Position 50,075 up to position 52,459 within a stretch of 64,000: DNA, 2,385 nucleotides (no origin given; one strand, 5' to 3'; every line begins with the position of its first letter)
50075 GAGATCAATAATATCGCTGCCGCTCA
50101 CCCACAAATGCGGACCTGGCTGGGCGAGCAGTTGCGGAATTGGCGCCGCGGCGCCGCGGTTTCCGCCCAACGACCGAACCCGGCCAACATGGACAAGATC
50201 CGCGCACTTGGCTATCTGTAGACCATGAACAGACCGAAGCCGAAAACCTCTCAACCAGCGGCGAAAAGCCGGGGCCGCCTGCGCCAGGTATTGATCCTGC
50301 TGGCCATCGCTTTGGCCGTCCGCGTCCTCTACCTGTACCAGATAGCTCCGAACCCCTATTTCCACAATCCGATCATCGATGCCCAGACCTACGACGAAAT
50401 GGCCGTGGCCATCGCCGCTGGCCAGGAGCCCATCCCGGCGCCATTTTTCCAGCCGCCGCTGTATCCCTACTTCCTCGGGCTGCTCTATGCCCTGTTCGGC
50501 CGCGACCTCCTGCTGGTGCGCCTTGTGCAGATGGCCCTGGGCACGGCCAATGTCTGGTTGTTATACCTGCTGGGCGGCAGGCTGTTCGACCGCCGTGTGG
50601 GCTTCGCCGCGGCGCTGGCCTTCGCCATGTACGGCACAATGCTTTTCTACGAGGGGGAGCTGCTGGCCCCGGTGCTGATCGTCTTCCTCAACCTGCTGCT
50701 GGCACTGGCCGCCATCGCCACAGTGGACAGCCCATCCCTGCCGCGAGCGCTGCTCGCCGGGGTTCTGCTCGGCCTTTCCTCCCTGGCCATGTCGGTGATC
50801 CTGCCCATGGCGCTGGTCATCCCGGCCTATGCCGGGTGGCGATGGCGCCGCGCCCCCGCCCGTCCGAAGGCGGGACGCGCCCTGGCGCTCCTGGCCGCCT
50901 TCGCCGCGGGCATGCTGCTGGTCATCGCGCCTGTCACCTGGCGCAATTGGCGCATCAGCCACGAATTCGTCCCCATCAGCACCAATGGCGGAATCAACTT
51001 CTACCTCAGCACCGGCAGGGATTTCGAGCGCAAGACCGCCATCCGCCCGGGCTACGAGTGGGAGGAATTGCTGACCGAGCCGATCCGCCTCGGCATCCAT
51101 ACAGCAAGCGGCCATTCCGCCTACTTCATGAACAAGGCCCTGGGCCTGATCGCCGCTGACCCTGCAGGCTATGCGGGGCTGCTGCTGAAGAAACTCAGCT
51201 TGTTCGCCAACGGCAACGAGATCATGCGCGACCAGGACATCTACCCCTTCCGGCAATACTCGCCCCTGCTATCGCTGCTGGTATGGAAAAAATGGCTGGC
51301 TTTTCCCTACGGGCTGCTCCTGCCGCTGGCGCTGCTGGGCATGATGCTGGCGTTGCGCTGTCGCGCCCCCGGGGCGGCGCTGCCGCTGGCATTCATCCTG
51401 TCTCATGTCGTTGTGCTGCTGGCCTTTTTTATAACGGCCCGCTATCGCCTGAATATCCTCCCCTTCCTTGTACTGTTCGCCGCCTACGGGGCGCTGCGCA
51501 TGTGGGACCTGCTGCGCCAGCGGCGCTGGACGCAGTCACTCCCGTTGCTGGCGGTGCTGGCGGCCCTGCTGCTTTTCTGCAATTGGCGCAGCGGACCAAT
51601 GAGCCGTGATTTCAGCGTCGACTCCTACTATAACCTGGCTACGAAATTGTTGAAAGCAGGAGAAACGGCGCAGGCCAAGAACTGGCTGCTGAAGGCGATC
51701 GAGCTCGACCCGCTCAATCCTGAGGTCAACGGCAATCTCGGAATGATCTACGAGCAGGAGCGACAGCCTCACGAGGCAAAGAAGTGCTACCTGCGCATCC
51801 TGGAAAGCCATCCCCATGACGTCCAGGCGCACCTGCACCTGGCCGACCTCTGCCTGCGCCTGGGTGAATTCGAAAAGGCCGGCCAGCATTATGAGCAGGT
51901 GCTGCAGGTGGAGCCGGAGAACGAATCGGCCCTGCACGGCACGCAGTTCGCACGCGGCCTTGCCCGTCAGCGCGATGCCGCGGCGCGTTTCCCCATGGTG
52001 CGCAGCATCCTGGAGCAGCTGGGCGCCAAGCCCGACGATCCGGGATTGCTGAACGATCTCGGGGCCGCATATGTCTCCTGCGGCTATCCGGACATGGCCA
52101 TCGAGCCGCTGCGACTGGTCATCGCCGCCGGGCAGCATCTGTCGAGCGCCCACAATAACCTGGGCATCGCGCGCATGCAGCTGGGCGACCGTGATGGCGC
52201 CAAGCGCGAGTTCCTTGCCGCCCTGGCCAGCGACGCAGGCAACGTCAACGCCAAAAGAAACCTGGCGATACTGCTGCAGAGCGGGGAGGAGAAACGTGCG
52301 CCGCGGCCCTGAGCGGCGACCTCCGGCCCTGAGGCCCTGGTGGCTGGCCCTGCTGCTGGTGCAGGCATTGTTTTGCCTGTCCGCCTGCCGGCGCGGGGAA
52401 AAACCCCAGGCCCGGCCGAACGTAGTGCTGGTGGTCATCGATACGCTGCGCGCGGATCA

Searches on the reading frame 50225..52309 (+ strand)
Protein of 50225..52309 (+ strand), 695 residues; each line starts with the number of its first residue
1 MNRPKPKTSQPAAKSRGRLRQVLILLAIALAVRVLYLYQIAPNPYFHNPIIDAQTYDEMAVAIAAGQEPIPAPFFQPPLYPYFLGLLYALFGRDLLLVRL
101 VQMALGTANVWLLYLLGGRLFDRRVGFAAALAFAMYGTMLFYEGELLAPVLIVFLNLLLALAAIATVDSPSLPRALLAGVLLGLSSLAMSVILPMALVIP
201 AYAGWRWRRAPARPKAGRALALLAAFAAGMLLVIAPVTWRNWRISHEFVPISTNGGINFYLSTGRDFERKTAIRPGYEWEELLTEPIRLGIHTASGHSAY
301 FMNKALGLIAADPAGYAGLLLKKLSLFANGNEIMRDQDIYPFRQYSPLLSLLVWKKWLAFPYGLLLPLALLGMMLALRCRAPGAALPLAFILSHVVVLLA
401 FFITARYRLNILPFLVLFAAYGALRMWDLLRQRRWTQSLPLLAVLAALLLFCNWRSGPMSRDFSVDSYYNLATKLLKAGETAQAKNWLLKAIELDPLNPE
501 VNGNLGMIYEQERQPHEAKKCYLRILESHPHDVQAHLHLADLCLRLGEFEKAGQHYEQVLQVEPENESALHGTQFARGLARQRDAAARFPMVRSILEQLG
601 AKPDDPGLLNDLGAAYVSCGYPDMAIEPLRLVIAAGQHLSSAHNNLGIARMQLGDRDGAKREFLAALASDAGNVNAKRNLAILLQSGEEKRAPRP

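Call 67: search_protein_families(library=pfam, proteins=[window:50225-52309:+], max_evalue=0.00001)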
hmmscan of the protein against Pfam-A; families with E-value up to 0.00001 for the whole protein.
window:50225-52309:+ (695 aa): 13 families
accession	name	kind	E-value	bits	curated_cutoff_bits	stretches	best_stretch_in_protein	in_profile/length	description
PF07719.23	TPR_2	-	4.7e-23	79.8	27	0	534-566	2-34/34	Tetratricopeptide repeat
PF13181.12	TPR_8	-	6.1e-21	73.2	25.7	0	534-566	2-34/34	Tetratricopeptide repeat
PF00515.34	TPR_1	-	1.3e-20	72.7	27.8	0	534-566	2-34/34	Tetratricopeptide repeat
PF13431.12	TPR_17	-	4e-18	64.5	24.4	0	488-519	2-33/34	Tetratricopeptide repeat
PF13428.12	TPR_14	-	7.7e-16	57.5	23.5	0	505-542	7-44/44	Tetratricopeptide repeat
PF14559.12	TPR_19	-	1.3e-12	48.3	25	1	511-571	3-62/68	Tetratricopeptide repeat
PF13432.12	TPR_16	-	1.8e-12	47.9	32.7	1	506-560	4-58/65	Tetratricopeptide repeat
PF13414.12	TPR_11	-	1e-10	41.6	26.8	0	477-511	6-40/42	TPR repeat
PF13424.12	TPR_12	-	3e-10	40.6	30.1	0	502-561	6-73/77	Tetratricopeptide repeat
PF13231.12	PMT_2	-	1.5e-09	38.7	26.1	1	76-223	2-149/160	Dolichyl-phosphate-mannose-protein mannosyltransferase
PF13176.12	TPR_7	-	1.4e-08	34.6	27.9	0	535-568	1-34/36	Tetratricopeptide repeat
PF13371.12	TPR_9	-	2.3e-06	27.9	35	0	507-569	3-65/73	Tetratricopeptide repeat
PF13174.12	TPR_6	-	3.9e-06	27.6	26.3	0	505-531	6-32/33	Tetratricopeptide repeat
